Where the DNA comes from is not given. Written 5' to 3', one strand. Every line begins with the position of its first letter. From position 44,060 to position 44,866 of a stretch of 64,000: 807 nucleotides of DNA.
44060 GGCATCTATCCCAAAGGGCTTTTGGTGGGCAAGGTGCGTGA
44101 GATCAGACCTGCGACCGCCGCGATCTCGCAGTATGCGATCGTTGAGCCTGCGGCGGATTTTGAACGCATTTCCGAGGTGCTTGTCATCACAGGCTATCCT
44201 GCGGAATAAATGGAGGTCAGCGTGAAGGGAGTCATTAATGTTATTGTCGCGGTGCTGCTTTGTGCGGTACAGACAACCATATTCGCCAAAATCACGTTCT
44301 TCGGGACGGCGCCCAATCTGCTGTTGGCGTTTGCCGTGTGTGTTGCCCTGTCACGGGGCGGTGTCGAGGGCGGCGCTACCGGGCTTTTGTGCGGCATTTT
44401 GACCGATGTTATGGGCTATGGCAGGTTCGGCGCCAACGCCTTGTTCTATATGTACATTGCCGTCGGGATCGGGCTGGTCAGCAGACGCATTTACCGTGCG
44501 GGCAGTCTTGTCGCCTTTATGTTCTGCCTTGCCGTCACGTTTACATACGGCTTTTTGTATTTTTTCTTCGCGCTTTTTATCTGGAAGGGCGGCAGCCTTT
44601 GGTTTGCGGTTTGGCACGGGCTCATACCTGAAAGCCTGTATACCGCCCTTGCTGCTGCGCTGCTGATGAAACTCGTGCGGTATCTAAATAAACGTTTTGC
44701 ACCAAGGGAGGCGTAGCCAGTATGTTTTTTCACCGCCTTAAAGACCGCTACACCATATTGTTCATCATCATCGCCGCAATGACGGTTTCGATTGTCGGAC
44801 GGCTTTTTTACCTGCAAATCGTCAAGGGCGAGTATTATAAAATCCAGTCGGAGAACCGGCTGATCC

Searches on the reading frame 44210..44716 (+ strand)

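Call 67: search_protein_families(library=pfam, proteins=[window:44210-44716:+], max_evalue=0.00001)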
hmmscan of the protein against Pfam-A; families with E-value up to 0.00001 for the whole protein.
window:44210-44716:+ (168 aa): 1 family
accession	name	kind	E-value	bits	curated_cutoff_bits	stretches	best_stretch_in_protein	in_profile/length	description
PF04093.17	MreD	-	1.7e-07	31.9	24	1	11-160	10-155/158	rod shape-determining protein MreD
